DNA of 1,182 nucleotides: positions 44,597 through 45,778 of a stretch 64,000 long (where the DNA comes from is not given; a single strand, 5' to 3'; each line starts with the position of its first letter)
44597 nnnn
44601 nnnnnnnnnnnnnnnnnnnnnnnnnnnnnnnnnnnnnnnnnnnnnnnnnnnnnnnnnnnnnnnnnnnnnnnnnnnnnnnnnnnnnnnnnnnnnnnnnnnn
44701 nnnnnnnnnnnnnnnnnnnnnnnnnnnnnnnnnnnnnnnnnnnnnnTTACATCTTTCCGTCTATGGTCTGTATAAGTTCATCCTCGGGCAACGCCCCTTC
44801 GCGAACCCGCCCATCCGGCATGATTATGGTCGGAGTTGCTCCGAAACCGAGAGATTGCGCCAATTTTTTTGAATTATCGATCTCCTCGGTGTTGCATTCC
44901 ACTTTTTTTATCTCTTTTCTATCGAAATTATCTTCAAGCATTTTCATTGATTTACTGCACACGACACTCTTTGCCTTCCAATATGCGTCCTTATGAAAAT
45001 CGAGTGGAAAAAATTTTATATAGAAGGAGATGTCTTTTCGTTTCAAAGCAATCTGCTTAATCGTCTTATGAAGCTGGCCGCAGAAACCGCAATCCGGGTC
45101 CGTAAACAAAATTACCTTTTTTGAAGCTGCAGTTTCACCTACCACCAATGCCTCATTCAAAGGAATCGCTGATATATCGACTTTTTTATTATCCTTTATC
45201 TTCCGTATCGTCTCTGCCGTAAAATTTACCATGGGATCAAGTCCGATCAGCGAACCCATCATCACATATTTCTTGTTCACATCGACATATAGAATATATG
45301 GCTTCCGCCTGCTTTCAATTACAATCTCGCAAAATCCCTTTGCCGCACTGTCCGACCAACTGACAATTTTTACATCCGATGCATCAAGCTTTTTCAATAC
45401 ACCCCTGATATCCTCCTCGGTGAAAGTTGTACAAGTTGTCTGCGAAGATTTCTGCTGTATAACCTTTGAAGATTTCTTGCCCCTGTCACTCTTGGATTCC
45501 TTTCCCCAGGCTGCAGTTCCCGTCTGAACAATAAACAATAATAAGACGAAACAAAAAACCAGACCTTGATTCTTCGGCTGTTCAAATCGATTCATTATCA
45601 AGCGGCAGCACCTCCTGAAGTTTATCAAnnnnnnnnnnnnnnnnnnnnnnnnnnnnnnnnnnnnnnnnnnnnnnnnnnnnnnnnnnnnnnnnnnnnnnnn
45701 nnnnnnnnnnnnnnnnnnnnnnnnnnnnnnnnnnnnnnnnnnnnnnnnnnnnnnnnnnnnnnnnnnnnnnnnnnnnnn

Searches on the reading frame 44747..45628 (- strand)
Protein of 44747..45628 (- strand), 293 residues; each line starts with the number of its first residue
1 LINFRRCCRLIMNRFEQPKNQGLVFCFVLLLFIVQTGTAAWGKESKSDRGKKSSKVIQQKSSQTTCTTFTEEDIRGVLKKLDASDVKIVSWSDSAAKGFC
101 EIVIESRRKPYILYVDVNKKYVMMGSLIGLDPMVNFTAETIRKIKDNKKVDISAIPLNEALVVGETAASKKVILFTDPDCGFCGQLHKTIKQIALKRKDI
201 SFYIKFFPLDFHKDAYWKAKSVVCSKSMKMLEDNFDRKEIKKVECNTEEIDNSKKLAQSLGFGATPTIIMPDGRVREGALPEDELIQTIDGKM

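Call 6: search_protein_families(library=pfam, proteins=[window:44747-45628:-], max_evalue=0.01)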
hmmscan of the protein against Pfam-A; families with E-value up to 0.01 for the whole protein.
window:44747-45628:- (293 aa): 6 families
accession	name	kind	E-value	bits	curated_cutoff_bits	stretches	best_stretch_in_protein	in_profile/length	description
PF13098.12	Thioredoxin_2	-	2.1e-15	57.4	27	1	169-288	6-103/104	Thioredoxin-like domain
PF13462.12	Thioredoxin_4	-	1.5e-09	38.7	23.2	1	160-228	5-75/165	Thioredoxin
PF10411.14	DsbC_N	-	1.7e-06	27.9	25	1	72-137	8-69/70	Disulfide bond isomerase protein N-terminal domain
PF13192.12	Thioredoxin_3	-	0.0017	18.8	24.8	0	224-288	13-73/76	Thioredoxin domain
PF00085.26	Thioredoxin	-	0.0018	18.7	23.5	0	169-215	19-62/103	Thioredoxin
PF01323.26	DSBA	-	0.0038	17.5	25.6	0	172-213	2-43/191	DSBA-like thioredoxin domain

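Call 17: find_homologous_proteins(query=window:44747-45601:-, max_evalue=1e-10)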
Query window:44747-45601:- (284 aa): 148 proteins with E <= 1e-10 among 1505 candidates; the best 120 are listed.
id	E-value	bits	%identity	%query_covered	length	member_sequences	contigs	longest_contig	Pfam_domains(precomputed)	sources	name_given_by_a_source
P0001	5.7e-185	631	100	100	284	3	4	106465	PF10411.15,PF13098.14,PF13462.13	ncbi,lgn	-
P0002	1.1e-166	571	89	100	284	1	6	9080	PF10411.15,PF13098.14,PF13462.13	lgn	-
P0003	4.3e-113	395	60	100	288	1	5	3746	PF10411.15,PF13098.14,PF01323.27,PF13462.13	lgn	-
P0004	7.9e-89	316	53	95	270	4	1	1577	PF10411.15,PF13098.14,PF13462.13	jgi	jgi:thiol:disulfide interchange protein DsbC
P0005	1.2e-88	315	59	80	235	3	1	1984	PF10411.15,PF13098.14,PF01323.27,PF13462.13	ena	-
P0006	1.7e-88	315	54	94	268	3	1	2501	PF10411.15,PF13098.14,PF01323.27,PF13462.13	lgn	-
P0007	3.9e-88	313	54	95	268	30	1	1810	PF10411.15,PF13098.14,PF01323.27,PF13462.13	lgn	-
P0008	9.7e-88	312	53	94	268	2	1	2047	PF10411.15,PF13098.14,PF01323.27,PF13462.13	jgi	-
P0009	1.5e-87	312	54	94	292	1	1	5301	PF10411.15,PF13098.14,PF01323.27,PF13462.13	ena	-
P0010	3.5e-87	310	51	96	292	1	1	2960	PF10411.15,PF13098.14,PF01323.27,PF13462.13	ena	-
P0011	4.2e-87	310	54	94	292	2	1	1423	PF10411.15,PF13098.14,PF01323.27,PF13462.13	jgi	jgi:thiol:disulfide interchange protein DsbC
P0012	4.3e-87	310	59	80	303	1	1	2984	PF10411.15,PF13098.14,PF01323.27,PF13462.13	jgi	jgi:thiol:disulfide interchange protein DsbC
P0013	5.9e-87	310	52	94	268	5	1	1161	PF10411.15,PF13098.14,PF01323.27,PF13462.13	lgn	-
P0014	6.2e-87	309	52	96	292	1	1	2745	PF10411.15,PF13098.14,PF01323.27,PF13462.13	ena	-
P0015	8.1e-87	309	52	94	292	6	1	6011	PF10411.15,PF13098.14,PF01323.27,PF13462.13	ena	-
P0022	2.3e-86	308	51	96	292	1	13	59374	PF10411.15,PF13098.14,PF01323.27,PF13462.13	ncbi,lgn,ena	-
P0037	2.2e-85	304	50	95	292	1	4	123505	PF10411.15,PF13098.14,PF01323.27,PF13462.13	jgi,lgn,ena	-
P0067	9.4e-83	296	55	81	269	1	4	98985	PF10411.15,PF13098.14,PF01323.27,PF13462.13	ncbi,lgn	-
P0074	2.4e-82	294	50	95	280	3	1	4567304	PF10411.15,PF13098.14,PF13462.13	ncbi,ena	-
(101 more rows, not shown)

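Call 18: find_encoding_contigs(protein=P0002, flank=3000, max_places=4)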
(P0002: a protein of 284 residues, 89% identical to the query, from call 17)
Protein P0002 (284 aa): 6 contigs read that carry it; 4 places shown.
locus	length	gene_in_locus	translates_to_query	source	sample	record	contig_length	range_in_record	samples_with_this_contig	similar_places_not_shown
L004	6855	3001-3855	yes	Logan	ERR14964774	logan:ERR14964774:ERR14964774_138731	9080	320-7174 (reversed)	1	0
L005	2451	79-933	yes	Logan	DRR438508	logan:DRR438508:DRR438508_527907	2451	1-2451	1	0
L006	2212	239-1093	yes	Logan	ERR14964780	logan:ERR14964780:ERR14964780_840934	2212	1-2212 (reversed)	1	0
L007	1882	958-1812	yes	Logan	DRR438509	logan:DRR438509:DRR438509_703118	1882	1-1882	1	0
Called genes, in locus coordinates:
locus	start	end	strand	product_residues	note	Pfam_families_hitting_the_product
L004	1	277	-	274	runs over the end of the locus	PF21948:LplA-B_cat, PF03099:BPL_LplA_LipB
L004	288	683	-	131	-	PF01597:GCV_H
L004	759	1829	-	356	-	PF01321:Creatinase_N, PF00557:Peptidase_M24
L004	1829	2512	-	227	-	PF13428:TPR_14 (faint), PF13174:TPR_6 (faint), PF13424:TPR_12 (faint), PF13432:TPR_16 (faint), PF14559:TPR_19 (faint), PF07719:TPR_2 (faint), PF13176:TPR_7 (faint), PF13181:TPR_8 (faint), +1 more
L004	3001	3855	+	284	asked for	PF10411:DsbC_N (weak), PF13098:Thioredoxin_2, PF13462:Thioredoxin_4 (weak)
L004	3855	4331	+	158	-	PF07963:N_methyl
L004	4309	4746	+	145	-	PF07963:N_methyl (weak)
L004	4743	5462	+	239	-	PF07963:N_methyl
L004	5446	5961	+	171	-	-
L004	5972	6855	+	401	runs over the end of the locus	?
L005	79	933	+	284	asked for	PF10411:DsbC_N (weak), PF13098:Thioredoxin_2, PF13462:Thioredoxin_4 (weak)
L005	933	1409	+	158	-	PF07963:N_methyl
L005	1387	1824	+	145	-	PF07963:N_methyl (weak)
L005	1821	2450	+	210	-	?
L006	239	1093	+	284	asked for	PF10411:DsbC_N (weak), PF13098:Thioredoxin_2, PF13462:Thioredoxin_4 (weak)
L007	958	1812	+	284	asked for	PF10411:DsbC_N (weak), PF13098:Thioredoxin_2, PF13462:Thioredoxin_4 (weak)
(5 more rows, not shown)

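Call 19: find_encoding_contigs(protein=P0003, flank=3000, max_places=4)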
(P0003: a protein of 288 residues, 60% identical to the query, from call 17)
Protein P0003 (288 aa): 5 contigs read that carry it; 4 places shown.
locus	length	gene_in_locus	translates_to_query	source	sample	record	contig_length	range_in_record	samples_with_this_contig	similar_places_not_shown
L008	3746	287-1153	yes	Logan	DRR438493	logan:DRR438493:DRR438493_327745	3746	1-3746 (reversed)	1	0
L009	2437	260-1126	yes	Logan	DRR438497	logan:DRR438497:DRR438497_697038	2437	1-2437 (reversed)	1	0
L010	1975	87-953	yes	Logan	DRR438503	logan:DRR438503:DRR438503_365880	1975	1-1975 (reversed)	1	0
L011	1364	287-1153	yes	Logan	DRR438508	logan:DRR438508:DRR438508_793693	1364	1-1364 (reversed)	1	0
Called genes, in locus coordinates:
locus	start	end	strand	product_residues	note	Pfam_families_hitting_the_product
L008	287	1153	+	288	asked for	PF01323:DSBA (faint), PF10411:DsbC_N, PF13098:Thioredoxin_2, PF13462:Thioredoxin_4 (weak)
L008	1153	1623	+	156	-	PF07963:N_methyl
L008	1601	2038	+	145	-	-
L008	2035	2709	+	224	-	PF07963:N_methyl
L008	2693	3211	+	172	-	-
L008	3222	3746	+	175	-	?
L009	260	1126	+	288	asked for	PF01323:DSBA (faint), PF10411:DsbC_N, PF13098:Thioredoxin_2, PF13462:Thioredoxin_4 (weak)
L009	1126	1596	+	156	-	PF07963:N_methyl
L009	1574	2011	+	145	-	-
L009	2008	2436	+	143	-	?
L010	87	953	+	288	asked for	PF01323:DSBA (faint), PF10411:DsbC_N, PF13098:Thioredoxin_2, PF13462:Thioredoxin_4 (weak)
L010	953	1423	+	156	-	PF07963:N_methyl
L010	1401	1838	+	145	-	-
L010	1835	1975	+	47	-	?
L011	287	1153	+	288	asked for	PF01323:DSBA (faint), PF10411:DsbC_N, PF13098:Thioredoxin_2, PF13462:Thioredoxin_4 (weak)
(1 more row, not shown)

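Call 20: find_encoding_contigs(protein=P0001, flank=1500, max_places=4)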
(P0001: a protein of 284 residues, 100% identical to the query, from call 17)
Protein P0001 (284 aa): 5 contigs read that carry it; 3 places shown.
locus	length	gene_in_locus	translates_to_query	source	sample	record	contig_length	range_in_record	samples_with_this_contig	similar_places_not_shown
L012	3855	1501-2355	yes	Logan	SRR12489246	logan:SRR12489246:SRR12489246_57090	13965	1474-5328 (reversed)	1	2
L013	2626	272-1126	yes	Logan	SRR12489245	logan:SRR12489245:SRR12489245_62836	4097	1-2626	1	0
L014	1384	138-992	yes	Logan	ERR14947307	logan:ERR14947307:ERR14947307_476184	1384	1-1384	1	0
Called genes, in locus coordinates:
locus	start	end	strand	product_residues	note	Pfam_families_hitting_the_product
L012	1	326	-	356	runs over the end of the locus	PF01321:Creatinase_N, PF00557:Peptidase_M24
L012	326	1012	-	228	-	PF13428:TPR_14 (faint), PF13174:TPR_6 (faint), PF14559:TPR_19 (faint), PF07719:TPR_2 (faint), PF13176:TPR_7 (faint), PF13181:TPR_8 (faint)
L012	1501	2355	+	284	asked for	PF10411:DsbC_N (weak), PF13098:Thioredoxin_2, PF13462:Thioredoxin_4 (weak)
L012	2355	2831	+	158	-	PF07963:N_methyl, PF12019:GspH (weak)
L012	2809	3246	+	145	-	PF07963:N_methyl (weak)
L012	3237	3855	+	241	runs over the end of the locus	PF07963:N_methyl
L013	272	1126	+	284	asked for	PF10411:DsbC_N (weak), PF13098:Thioredoxin_2, PF13462:Thioredoxin_4 (weak)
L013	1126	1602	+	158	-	PF07963:N_methyl, PF12019:GspH (weak)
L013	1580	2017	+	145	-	PF07963:N_methyl (weak)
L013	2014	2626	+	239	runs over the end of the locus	PF07963:N_methyl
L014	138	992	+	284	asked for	PF10411:DsbC_N (weak), PF13098:Thioredoxin_2, PF13462:Thioredoxin_4 (weak)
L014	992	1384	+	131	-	?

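Call 27: find_encoding_contigs(protein=P0022, flank=2500, max_places=2)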
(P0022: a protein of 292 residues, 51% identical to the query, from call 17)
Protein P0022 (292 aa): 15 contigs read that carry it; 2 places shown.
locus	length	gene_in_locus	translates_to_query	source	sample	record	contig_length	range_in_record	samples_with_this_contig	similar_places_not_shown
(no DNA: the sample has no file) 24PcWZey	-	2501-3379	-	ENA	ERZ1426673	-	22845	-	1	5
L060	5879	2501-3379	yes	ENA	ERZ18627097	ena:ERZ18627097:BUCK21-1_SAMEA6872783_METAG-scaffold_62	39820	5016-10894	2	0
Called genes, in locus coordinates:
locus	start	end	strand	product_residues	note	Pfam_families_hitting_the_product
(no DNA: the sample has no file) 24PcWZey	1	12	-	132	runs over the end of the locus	PF01597:GCV_H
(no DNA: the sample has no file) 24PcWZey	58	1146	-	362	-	PF01321:Creatinase_N, PF00557:Peptidase_M24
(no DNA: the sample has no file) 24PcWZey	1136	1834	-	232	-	PF00515:TPR_1 (faint), PF07719:TPR_2 (faint), PF13176:TPR_7 (faint), PF13181:TPR_8 (faint), PF13428:TPR_14 (faint), PF13432:TPR_16 (faint), PF14559:TPR_19 (faint)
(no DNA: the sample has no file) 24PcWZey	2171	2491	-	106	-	-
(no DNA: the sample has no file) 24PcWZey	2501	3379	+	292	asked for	PF10411:DsbC_N, PF13098:Thioredoxin_2, PF13462:Thioredoxin_4 (weak), PF01323:DSBA (faint)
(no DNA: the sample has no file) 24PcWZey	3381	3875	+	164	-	PF07963:N_methyl (weak)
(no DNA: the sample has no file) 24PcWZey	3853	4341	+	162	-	-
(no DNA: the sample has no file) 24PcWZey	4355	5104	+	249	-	-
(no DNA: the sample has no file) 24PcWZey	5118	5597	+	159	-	-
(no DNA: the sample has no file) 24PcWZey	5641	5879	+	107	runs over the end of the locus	-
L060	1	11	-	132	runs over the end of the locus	PF01597:GCV_H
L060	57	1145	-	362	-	PF01321:Creatinase_N, PF00557:Peptidase_M24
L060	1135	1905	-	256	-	PF00515:TPR_1 (faint), PF07719:TPR_2 (faint), PF13176:TPR_7 (faint), PF13181:TPR_8 (faint), PF13428:TPR_14 (faint), PF13432:TPR_16 (faint), PF14559:TPR_19 (faint)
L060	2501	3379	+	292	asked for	PF10411:DsbC_N, PF13098:Thioredoxin_2, PF13462:Thioredoxin_4 (weak), PF01323:DSBA (faint)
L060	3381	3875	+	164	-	PF07963:N_methyl (weak)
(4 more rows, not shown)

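Call 28: find_encoding_contigs(protein=P0037, flank=2500, max_places=2)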
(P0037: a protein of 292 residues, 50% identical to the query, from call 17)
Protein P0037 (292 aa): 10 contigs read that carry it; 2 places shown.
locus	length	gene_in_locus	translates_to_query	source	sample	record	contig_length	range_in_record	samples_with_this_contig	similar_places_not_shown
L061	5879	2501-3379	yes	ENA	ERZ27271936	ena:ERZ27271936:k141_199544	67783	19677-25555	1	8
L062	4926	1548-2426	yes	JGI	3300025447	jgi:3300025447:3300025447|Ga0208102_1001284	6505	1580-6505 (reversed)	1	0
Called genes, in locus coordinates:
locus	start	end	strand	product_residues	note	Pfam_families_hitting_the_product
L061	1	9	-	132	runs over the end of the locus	PF01597:GCV_H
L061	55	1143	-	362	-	PF01321:Creatinase_N, PF00557:Peptidase_M24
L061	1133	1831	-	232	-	PF00515:TPR_1 (faint), PF07719:TPR_2 (faint), PF13176:TPR_7 (faint), PF13181:TPR_8 (faint), PF13428:TPR_14 (faint), PF13432:TPR_16 (faint), PF14559:TPR_19 (faint)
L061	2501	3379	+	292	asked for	PF10411:DsbC_N, PF13098:Thioredoxin_2, PF13462:Thioredoxin_4 (weak), PF01323:DSBA (faint)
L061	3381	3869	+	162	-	PF07963:N_methyl (weak)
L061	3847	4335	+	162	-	-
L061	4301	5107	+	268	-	-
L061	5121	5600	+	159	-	-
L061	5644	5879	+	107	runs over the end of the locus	-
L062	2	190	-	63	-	?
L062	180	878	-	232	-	PF00515:TPR_1 (faint), PF07719:TPR_2 (faint), PF13176:TPR_7 (faint), PF13181:TPR_8 (faint), PF13428:TPR_14 (faint), PF13432:TPR_16 (faint), PF14559:TPR_19 (faint)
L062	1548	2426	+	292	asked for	PF10411:DsbC_N, PF13098:Thioredoxin_2, PF13462:Thioredoxin_4 (weak), PF01323:DSBA (faint)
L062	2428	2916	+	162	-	PF07963:N_methyl (weak)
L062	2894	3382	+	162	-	-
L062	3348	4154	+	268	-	-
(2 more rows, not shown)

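Call 29: find_encoding_contigs(protein=P0074, flank=2500, max_places=2)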
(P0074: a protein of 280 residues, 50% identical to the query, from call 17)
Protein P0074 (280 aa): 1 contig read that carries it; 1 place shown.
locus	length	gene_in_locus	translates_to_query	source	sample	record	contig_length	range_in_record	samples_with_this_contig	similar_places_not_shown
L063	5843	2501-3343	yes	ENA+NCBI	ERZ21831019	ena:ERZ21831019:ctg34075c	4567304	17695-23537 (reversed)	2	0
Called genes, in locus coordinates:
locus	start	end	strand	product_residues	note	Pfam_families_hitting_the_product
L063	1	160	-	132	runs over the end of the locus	PF01597:GCV_H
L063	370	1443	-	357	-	PF01321:Creatinase_N, PF00557:Peptidase_M24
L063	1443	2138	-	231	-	PF00515:TPR_1 (faint), PF07719:TPR_2 (faint), PF07721:TPR_4 (faint), PF13174:TPR_6 (faint), PF13176:TPR_7 (faint), PF13181:TPR_8 (faint), PF13424:TPR_12 (faint), PF14559:TPR_19 (weak), +1 more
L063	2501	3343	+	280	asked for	PF13462:Thioredoxin_4 (faint), PF10411:DsbC_N, PF13098:Thioredoxin_2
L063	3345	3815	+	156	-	PF07963:N_methyl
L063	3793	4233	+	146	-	PF07963:N_methyl (faint)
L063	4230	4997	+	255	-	PF07963:N_methyl (weak)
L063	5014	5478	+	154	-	-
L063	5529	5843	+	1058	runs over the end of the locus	PF05567:T4P_PilY1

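Call 30: find_encoding_contigs(protein=P0067, flank=2500, max_places=2)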
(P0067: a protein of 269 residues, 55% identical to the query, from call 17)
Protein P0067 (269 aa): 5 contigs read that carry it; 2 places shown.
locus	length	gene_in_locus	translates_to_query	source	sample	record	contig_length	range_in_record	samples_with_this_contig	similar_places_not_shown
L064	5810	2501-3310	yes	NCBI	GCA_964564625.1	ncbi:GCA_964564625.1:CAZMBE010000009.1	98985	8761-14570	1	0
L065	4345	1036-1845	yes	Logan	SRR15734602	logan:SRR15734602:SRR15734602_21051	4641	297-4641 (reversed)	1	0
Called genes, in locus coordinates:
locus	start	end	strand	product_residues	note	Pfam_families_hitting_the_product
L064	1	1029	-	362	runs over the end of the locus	PF01321:Creatinase_N, PF00557:Peptidase_M24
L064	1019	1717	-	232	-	PF00637:Clathrin (faint), PF00515:TPR_1 (faint), PF07719:TPR_2 (faint), PF13174:TPR_6 (faint), PF13181:TPR_8 (faint), PF13428:TPR_14 (faint), PF14559:TPR_19 (faint)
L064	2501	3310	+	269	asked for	PF10411:DsbC_N, PF13098:Thioredoxin_2, PF13462:Thioredoxin_4 (weak), PF01323:DSBA (faint)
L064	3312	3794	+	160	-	PF07963:N_methyl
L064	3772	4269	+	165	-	-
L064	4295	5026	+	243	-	PF07963:N_methyl (weak)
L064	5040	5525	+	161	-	-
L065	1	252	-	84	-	?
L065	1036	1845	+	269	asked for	PF10411:DsbC_N, PF13098:Thioredoxin_2, PF13462:Thioredoxin_4 (weak), PF01323:DSBA (faint)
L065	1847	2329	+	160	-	PF07963:N_methyl (weak)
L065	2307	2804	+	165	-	-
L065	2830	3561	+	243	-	PF07963:N_methyl (weak)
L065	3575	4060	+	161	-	-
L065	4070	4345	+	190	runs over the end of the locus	?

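Call 36: find_related_loci(query=A2, collection=metagenome_contigs, flank=1500)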
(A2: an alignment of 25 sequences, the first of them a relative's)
Query A2 (284 aa) in metagenome_contigs; peptide patterns used: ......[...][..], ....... (x = any residue, [..] = any of these).
600 stretches matched a pattern (row limit reached: there are more); 553 encode a relative of the query (tblastn E <= 1e-3); the best 80 are kept; 80 distinct loci.
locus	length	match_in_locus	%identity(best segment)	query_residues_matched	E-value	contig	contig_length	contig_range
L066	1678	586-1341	55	29-283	6e-99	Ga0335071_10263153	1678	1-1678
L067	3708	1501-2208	56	48-283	1e-92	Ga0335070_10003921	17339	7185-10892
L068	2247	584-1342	51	17-283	7e-96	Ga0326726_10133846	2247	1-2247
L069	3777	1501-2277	50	14-283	1e-91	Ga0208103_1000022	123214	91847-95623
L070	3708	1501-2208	55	48-283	2e-91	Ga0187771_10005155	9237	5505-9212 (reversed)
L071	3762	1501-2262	52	18-283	5e-91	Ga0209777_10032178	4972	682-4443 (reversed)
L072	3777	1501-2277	52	14-283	6e-90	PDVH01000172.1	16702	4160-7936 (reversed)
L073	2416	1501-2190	56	54-283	4e-93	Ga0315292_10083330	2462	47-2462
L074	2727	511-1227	51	31-283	9e-90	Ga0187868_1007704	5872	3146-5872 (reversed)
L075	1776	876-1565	56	54-283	8e-94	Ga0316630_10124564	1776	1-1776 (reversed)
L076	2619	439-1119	56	57-283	2e-89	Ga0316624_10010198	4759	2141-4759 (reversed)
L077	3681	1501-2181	57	57-283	3e-89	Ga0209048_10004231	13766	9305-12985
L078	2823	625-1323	55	51-283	1e-89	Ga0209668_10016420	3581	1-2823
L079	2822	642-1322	54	57-283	1e-88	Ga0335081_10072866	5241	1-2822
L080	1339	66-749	57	57-283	2e-94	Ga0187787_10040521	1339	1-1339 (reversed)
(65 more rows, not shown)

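Call 47: list_cluster_members(proteins=[P0001, P0074, P0067])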
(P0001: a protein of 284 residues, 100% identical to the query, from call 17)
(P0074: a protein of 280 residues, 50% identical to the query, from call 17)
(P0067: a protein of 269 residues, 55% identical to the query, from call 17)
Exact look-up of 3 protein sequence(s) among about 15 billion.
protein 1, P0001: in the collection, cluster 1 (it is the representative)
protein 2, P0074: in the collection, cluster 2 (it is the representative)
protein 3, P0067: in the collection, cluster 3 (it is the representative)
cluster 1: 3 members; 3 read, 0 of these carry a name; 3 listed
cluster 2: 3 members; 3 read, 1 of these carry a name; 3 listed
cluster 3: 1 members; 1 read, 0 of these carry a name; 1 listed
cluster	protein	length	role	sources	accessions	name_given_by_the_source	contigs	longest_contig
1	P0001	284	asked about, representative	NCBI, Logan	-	-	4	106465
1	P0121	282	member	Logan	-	-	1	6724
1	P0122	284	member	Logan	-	-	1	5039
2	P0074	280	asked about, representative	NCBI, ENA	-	-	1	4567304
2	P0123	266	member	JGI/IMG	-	thiol:disulfide interchange protein DsbC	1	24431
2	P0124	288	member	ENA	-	-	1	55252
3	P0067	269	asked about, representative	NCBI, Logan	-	-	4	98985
